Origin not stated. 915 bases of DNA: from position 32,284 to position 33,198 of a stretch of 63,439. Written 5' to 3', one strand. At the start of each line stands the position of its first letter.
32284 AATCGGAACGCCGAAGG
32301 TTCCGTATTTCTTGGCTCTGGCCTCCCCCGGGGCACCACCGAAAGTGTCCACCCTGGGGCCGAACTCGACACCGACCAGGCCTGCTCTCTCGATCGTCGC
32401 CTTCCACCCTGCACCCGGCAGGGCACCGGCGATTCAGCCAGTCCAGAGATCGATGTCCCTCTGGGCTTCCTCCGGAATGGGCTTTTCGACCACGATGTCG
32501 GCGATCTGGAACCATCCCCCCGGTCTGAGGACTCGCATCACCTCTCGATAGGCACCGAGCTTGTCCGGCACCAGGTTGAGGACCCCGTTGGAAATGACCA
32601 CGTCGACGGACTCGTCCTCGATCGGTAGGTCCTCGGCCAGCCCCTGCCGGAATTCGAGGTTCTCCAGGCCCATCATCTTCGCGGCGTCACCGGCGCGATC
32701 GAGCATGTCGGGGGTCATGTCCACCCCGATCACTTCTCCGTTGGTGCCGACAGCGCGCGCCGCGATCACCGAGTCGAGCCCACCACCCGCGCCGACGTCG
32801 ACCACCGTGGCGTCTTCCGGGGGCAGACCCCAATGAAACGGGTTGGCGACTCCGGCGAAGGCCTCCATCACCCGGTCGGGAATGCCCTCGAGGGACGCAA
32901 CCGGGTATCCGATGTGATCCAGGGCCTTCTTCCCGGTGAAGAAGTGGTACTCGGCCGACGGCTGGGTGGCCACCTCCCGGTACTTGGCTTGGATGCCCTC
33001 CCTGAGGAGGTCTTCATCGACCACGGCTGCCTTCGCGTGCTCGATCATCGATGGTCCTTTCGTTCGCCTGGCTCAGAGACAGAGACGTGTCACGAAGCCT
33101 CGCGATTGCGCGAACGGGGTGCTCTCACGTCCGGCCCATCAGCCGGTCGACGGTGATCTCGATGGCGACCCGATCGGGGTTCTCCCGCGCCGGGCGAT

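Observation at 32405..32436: Second, independent in-frame TGA at the same alignment column in paralogue MT2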

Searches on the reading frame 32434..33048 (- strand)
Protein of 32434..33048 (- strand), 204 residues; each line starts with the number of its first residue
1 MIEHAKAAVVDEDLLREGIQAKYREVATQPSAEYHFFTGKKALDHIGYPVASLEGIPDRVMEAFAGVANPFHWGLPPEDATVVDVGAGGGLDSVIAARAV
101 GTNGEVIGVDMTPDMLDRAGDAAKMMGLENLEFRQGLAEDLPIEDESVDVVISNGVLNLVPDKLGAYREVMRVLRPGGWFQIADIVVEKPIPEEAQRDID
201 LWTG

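Call 10: find_encoding_contigs(protein=window:32434-33048:-, flank=10000, max_places=6)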
Protein window:32434-33048:- (204 aa): 10 contigs read that carry it; 6 places shown.
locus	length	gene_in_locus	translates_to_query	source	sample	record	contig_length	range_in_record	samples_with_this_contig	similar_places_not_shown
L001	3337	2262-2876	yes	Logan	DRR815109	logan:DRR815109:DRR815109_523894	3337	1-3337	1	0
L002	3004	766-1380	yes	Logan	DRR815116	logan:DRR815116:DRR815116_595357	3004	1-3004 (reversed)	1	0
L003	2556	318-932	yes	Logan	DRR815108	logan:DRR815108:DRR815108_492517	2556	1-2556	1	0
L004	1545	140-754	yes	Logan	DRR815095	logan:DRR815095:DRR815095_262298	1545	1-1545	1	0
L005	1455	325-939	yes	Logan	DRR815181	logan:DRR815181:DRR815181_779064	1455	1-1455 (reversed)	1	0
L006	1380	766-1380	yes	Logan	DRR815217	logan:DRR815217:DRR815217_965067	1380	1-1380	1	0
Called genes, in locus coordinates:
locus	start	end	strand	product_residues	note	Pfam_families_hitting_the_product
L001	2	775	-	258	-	?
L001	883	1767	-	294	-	PF01218:Coprogen_oxidas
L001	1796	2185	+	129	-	PF01243:PNPOx_N, PF12900:Pyridox_ox_2, PF16242:Pyrid_ox_like (weak)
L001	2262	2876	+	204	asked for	PF13489:Methyltransf_23, PF01135:PCMT (weak), PF01209:Ubie_methyltran, PF06325:PrmA (weak), PF13847:Methyltransf_31, PF08241:Methyltransf_11, PF08242:Methyltransf_12, PF13649:Methyltransf_25, +1 more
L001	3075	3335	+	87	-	?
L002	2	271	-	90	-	?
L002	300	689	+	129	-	PF01243:PNPOx_N, PF12900:Pyridox_ox_2, PF16242:Pyrid_ox_like (weak)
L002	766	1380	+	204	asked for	PF13489:Methyltransf_23, PF01135:PCMT (weak), PF01209:Ubie_methyltran, PF06325:PrmA (weak), PF13847:Methyltransf_31, PF08241:Methyltransf_11, PF08242:Methyltransf_12, PF13649:Methyltransf_25, +1 more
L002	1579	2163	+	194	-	PF04542:Sigma70_r2, PF08281:Sigma70_r4_2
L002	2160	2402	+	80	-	PF20271:CATASP (weak), PF13490:zf-HC2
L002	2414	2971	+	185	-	PF01209:Ubie_methyltran, PF13489:Methyltransf_23, PF01135:PCMT (weak), PF05175:MTS, PF13847:Methyltransf_31, PF08241:Methyltransf_11, PF08242:Methyltransf_12, PF13649:Methyltransf_25, +2 more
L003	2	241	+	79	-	?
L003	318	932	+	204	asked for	PF13489:Methyltransf_23, PF01135:PCMT (weak), PF01209:Ubie_methyltran, PF06325:PrmA (weak), PF13847:Methyltransf_31, PF08241:Methyltransf_11, PF08242:Methyltransf_12, PF13649:Methyltransf_25, +1 more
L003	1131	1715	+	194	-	PF04542:Sigma70_r2, PF08281:Sigma70_r4_2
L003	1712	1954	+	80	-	PF20271:CATASP (weak), PF13490:zf-HC2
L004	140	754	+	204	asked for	PF13489:Methyltransf_23, PF01135:PCMT (weak), PF01209:Ubie_methyltran, PF06325:PrmA (weak), PF13847:Methyltransf_31, PF08241:Methyltransf_11, PF08242:Methyltransf_12, PF13649:Methyltransf_25, +1 more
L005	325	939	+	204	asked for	PF13489:Methyltransf_23, PF01135:PCMT (weak), PF01209:Ubie_methyltran, PF06325:PrmA (weak), PF13847:Methyltransf_31, PF08241:Methyltransf_11, PF08242:Methyltransf_12, PF13649:Methyltransf_25, +1 more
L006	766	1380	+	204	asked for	PF13489:Methyltransf_23, PF01135:PCMT (weak), PF01209:Ubie_methyltran, PF06325:PrmA (weak), PF13847:Methyltransf_31, PF08241:Methyltransf_11, PF08242:Methyltransf_12, PF13649:Methyltransf_25, +1 more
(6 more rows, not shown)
